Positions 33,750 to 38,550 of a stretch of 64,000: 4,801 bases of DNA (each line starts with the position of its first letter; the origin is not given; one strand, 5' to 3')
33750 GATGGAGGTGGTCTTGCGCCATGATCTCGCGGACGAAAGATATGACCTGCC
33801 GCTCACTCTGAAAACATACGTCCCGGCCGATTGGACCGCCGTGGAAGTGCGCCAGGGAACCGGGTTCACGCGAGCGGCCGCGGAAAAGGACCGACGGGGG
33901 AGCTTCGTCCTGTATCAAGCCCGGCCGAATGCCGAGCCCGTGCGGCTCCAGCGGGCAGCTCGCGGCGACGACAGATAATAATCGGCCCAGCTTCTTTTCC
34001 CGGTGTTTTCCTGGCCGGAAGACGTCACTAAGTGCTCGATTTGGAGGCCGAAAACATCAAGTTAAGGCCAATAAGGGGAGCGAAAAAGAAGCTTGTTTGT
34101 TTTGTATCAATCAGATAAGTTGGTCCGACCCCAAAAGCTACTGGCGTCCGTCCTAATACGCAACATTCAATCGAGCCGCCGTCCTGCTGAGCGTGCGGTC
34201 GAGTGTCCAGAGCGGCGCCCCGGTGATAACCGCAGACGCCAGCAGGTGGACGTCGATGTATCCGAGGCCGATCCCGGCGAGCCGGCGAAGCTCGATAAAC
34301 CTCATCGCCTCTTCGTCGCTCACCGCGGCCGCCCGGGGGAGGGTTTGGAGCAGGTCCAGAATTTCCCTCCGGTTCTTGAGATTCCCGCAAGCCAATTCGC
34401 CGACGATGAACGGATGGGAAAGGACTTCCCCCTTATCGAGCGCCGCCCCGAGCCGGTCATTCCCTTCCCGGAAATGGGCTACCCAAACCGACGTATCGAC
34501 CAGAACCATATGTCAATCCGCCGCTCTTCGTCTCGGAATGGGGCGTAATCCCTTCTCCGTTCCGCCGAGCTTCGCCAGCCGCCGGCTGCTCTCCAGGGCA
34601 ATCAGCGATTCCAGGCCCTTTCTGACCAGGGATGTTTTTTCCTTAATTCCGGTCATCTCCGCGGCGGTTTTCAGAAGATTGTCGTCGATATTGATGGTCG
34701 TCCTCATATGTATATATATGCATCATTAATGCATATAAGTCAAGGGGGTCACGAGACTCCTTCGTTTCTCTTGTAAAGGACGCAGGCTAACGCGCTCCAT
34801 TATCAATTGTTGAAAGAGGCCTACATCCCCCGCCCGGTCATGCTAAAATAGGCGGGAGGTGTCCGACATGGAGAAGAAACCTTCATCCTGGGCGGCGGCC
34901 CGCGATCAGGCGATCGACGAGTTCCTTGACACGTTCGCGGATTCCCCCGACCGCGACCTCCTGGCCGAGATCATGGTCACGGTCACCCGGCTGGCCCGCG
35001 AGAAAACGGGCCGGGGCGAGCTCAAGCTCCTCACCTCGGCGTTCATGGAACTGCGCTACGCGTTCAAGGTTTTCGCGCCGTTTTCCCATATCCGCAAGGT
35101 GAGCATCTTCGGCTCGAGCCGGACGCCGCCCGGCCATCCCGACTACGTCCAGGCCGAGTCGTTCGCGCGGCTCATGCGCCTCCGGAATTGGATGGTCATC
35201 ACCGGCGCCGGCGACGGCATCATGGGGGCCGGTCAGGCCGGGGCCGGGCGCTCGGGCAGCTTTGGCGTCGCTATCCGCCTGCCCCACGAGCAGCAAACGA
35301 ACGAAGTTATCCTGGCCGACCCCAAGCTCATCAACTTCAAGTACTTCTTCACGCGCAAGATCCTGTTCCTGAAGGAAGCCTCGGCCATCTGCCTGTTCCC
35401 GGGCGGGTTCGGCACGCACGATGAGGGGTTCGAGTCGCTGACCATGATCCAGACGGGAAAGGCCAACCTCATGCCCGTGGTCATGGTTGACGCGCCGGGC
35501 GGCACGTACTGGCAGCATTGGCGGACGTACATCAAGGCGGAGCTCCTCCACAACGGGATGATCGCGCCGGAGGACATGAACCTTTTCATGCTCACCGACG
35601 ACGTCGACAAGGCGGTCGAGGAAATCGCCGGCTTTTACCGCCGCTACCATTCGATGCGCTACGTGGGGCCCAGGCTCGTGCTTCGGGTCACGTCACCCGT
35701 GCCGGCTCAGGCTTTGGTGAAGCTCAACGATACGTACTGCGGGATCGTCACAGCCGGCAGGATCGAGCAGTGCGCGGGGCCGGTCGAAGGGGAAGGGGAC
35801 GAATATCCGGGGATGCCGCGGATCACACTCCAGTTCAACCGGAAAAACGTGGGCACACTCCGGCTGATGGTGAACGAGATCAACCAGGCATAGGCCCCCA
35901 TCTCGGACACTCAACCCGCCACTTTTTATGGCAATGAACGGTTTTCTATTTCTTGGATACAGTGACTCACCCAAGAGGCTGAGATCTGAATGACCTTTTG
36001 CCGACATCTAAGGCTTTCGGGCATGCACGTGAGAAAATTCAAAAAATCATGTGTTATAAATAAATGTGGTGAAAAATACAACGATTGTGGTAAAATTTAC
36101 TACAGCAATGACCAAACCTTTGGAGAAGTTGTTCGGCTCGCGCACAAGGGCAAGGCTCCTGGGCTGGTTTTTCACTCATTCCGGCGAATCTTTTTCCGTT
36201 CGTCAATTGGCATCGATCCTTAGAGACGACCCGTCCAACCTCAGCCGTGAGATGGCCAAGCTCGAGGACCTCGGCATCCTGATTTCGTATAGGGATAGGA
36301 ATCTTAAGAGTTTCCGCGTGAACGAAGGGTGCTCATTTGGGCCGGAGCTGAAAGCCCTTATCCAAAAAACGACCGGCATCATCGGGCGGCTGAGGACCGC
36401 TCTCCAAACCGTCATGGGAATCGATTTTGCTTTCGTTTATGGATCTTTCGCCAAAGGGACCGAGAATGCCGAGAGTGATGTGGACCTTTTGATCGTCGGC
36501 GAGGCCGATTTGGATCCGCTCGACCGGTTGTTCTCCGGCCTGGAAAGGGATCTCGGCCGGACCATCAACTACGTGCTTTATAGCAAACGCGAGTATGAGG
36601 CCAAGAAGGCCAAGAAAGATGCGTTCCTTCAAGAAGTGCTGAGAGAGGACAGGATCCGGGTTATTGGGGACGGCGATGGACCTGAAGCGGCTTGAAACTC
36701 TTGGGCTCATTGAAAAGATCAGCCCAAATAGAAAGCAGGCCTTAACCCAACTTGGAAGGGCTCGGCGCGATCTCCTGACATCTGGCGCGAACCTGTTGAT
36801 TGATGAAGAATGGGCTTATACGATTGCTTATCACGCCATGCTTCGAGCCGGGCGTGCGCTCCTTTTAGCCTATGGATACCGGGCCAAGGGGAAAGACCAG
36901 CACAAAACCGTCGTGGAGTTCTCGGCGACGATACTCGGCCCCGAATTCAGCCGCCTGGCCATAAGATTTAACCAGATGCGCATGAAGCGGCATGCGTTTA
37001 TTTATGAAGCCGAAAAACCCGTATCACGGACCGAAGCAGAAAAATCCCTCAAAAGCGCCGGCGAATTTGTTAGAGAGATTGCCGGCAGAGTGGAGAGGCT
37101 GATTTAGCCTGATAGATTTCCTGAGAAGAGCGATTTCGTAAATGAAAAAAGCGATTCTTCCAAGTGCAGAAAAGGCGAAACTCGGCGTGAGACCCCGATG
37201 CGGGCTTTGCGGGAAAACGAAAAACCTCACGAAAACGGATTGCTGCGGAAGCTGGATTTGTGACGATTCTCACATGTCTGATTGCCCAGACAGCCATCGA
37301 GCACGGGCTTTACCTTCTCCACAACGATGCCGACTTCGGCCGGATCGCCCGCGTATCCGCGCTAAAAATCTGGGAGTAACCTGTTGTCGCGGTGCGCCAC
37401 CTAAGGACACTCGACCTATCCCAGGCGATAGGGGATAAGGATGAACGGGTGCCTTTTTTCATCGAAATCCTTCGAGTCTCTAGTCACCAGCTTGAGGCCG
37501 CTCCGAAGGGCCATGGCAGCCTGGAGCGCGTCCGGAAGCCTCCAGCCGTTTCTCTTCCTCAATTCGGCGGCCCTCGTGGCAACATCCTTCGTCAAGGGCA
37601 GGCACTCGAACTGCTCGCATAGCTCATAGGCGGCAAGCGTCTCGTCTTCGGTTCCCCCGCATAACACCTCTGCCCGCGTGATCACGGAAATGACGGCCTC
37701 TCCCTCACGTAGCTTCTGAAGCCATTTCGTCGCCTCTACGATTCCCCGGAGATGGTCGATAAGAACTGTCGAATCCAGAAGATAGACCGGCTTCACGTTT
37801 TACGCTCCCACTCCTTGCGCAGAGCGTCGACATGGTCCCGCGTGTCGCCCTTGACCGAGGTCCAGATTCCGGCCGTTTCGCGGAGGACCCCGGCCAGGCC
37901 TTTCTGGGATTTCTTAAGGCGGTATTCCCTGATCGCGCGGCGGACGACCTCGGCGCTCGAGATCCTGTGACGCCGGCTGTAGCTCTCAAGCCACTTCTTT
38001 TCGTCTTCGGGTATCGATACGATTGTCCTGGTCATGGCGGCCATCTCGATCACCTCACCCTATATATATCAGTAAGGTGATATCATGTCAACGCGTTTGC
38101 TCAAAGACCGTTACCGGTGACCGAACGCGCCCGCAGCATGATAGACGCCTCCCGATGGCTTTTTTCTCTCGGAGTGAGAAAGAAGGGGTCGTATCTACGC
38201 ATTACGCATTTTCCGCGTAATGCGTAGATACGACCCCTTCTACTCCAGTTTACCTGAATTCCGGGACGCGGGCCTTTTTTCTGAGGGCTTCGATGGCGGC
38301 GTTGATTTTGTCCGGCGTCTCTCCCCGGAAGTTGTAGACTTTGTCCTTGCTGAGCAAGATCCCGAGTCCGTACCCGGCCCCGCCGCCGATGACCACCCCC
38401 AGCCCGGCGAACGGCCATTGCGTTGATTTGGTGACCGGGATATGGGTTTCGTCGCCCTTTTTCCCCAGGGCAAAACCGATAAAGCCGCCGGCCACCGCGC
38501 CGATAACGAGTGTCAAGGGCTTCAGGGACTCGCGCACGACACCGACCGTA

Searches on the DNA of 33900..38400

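Call 53: search_rna_families(source=window, start=33900, end=38400, threshold=evalue, max_evalue=1)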
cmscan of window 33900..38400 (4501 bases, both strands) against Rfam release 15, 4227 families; matches with E-value up to 1: 3.
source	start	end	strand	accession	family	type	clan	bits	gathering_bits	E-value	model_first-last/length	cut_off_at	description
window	38182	38240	-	RF03861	mir-4484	Gene; miRNA;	-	33.5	90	0.0026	1-89/89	no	mir-4484 microRNA precursor family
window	38181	38241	+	RF03659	MIR2871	Gene; miRNA;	-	32.8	99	0.0021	1-118/118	no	MIR2871 microRNA precursor family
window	38137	38237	+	RF02397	sau-5971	Gene; sRNA;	-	27.5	90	0.081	1-96/96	no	Staphylococcus sRNA sau-5971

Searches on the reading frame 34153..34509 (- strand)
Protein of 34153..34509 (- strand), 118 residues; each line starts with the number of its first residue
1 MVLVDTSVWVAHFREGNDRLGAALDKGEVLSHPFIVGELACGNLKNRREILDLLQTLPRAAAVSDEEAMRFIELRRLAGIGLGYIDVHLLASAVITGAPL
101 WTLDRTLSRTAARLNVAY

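Call 3: search_protein_families(library=pfam, proteins=[window:34153-34509:-], max_evalue=0.01)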
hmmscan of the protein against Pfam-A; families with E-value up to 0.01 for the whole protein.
window:34153-34509:- (118 aa): 1 family
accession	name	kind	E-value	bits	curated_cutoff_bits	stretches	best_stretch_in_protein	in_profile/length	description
PF01850.27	PIN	-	5.4e-12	46.8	23.6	1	2-111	1-118/120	PIN domain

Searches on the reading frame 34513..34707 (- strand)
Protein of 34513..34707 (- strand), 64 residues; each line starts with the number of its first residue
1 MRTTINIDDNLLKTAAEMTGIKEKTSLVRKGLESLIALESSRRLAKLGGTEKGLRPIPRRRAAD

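Call 3: search_protein_families(library=pfam, proteins=[window:34513-34707:-], max_evalue=0.01)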
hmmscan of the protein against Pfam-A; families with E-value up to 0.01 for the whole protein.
window:34513-34707:- (64 aa): 1 family
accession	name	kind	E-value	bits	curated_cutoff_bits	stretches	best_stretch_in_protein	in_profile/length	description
PF09957.15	VapB_antitoxin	-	1.3e-14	54.2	23.4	1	1-44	1-44/47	Bacterial antitoxin of type II TA system, VapB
